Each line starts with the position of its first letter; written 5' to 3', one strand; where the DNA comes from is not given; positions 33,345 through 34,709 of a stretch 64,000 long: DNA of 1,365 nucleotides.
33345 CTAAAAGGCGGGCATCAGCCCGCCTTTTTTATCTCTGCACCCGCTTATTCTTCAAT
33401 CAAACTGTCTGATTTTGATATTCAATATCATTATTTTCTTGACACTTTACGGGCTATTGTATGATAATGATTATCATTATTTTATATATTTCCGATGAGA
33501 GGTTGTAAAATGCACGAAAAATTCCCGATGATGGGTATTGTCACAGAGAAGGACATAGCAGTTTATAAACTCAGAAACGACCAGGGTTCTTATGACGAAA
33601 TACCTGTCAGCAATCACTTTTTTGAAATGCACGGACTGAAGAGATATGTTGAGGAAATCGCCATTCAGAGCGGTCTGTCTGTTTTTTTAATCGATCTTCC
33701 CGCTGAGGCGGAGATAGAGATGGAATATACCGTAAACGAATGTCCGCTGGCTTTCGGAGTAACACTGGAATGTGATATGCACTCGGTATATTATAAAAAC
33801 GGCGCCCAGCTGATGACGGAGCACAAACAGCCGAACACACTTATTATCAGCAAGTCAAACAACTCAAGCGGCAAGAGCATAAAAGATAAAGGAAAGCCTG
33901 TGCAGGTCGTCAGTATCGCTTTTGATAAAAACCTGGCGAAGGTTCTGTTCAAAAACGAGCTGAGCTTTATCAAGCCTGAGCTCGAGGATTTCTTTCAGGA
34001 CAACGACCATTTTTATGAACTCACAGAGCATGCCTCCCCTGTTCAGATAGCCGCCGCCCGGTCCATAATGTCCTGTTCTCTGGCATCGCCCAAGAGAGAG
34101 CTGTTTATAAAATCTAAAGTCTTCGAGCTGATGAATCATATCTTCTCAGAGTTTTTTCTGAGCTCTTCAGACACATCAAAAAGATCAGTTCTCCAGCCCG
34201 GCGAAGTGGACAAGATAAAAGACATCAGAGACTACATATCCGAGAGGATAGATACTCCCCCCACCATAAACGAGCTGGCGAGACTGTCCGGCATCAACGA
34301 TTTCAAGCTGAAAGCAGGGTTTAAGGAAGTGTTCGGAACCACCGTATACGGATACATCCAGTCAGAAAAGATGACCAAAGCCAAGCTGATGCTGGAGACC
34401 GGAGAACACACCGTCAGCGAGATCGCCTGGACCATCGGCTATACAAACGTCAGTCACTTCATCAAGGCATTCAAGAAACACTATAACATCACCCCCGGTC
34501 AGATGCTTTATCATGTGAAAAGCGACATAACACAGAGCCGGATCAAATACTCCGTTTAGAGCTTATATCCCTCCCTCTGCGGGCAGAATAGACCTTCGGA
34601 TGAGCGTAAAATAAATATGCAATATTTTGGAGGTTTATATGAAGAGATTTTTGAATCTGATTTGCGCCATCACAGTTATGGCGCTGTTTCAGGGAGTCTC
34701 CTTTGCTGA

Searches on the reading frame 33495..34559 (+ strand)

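Call 3: search_protein_families(library=pfam, proteins=[window:33495-34559:+], max_evalue=0.01)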
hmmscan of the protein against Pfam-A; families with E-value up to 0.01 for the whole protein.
window:33495-34559:+ (354 aa): 2 families
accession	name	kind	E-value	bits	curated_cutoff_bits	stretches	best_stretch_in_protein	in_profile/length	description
PF12833.13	HTH_18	-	9.9e-19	67.9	33.6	1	261-337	1-77/80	Helix-turn-helix domain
PF00165.29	HTH_AraC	-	3.5e-09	37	26.6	1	304-338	8-41/42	Bacterial regulatory helix-turn-helix proteins, AraC family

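Call 4: search_protein_families(library=ncbifam, proteins=[window:33495-34559:+], max_evalue=0.01)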
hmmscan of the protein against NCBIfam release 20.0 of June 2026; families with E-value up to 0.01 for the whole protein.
window:33495-34559:+ (354 aa): 32 families (the best 25 are shown)
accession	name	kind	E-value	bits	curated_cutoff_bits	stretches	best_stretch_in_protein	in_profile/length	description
TIGR04094.1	adjacent_YSIRK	equivalog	4.4e-18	65.4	200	1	241-336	287-381/383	YSIRK-targeted surface antigen transcriptional regulator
NF049932.1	TranspRegBtr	equivalog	1.5e-13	50.1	900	1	239-339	164-264/531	bacillibactin transport transcriptional regulator Btr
NF007860.0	PRK10572.1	equivalog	1.3e-12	47.2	208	1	232-337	176-281/292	arabinose operon transcriptional regulator AraC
NF006902.0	PRK09393.1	equivalog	4.1e-12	45.9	425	1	229-337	210-318/327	transcriptional regulator FtrA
NF047788.1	TransRegPocR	equivalog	4.4e-12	45.9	500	1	228-336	178-286/296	transcriptional regulator PocR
NF007584.0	PRK10219.1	equivalog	4.9e-12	46.1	174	1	240-336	6-102/107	superoxide response transcriptional regulator SoxS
NF047455.1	TF_Staph_AryK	equivalog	8.1e-12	44.2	850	1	202-342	124-260/759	transcriptional regulator AryK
NF012228.1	RobA_TF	equivalog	5.4e-11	42.5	380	1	240-336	4-100/286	MDR efflux pump AcrAB transcriptional activator RobA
NF012144.2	ramA_TF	equivalog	3e-10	40.5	180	1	241-337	7-103/108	RamA family antibiotic efflux transcriptional regulator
NF007693.0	PRK10371.1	equivalog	6.8e-10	38.6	253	1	237-337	196-296/309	transcriptional regulator MelR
NF011701.0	PRK15121.1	equivalog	1.1e-09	38.3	426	1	240-342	6-106/289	MDR efflux pump AcrAB transcriptional activator RobA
NF011732.0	PRK15185.1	equivalog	5.4e-09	35.8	354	1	281-338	247-304/309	transcriptional regulator HilD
NF041686.2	ant_diox_reg_AndR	equivalog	8.2e-09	35.5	350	1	189-337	171-317/321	anthranilate 1,2-dioxygenase regulatory protein AndR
NF007633.0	PRK10296.1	equivalog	1e-07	31.7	264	1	258-337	192-271/280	transcriptional regulator ChbR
NF008564.0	PRK11511.1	equivalog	1.5e-07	31.6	202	1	240-336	10-106/127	MDR efflux pump AcrAB transcriptional activator MarA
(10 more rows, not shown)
